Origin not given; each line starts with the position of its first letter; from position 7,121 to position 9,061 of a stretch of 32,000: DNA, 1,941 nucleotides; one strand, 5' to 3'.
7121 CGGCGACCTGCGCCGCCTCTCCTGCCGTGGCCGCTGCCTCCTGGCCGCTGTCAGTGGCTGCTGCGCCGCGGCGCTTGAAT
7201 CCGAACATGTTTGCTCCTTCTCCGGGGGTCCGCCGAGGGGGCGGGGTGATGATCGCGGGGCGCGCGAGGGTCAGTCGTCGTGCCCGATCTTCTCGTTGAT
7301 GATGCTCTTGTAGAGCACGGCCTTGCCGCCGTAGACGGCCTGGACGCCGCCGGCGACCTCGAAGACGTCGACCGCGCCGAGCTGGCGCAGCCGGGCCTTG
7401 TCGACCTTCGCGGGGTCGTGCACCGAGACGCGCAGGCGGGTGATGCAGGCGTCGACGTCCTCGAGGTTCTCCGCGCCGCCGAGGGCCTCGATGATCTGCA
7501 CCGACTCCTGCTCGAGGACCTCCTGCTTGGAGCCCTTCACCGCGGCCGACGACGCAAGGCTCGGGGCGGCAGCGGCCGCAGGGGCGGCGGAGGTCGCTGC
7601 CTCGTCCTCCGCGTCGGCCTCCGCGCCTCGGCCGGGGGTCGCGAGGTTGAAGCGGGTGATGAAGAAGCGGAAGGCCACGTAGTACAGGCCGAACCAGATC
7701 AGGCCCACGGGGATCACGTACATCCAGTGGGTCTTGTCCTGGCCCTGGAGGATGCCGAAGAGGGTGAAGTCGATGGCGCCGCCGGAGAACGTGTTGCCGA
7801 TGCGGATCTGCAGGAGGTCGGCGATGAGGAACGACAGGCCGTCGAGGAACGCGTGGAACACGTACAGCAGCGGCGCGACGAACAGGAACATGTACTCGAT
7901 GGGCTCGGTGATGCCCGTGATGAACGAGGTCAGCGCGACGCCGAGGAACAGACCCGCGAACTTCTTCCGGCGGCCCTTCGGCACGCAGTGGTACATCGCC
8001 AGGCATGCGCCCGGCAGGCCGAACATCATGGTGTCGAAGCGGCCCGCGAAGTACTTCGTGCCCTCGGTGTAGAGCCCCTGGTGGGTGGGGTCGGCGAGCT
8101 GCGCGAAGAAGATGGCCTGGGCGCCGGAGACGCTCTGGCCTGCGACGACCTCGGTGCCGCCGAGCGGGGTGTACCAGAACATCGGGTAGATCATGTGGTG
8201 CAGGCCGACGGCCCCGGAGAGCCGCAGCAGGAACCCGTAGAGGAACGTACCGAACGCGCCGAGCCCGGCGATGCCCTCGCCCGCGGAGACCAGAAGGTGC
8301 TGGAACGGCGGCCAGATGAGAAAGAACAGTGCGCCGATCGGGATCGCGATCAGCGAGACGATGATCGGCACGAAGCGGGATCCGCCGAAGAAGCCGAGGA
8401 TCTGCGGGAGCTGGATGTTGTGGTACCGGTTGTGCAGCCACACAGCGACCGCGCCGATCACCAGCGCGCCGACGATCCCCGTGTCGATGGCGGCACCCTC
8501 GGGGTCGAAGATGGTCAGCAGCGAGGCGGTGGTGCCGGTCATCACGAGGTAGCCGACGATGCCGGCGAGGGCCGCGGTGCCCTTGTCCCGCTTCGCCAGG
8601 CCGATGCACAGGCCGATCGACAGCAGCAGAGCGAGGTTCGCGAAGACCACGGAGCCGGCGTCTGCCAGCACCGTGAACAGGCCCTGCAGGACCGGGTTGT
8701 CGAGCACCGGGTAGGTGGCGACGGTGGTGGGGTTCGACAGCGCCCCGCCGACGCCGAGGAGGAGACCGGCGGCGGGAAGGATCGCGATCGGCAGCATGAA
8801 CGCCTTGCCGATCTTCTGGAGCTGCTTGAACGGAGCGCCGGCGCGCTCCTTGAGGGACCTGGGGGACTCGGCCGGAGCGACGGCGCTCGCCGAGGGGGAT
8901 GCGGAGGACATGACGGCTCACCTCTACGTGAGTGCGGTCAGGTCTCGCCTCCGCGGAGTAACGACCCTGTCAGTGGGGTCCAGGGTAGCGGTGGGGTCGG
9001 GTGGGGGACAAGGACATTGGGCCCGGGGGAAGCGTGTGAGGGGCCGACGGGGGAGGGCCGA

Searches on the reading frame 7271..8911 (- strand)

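Call 5: search_protein_families(library=pfam, proteins=[window:7271-8911:-], max_evalue=0.01)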
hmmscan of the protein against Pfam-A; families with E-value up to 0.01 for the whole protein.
window:7271-8911:- (546 aa): 2 families
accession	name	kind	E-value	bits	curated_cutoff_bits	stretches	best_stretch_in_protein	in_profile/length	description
PF02378.23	PTS_EIIC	-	1.4e-72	244.9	30.7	1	35-358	1-319/319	Phosphotransferase system, EIIC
PF00367.25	PTS_EIIB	-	3.8e-16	58.7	27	1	472-504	2-34/34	phosphotransferase system, EIIB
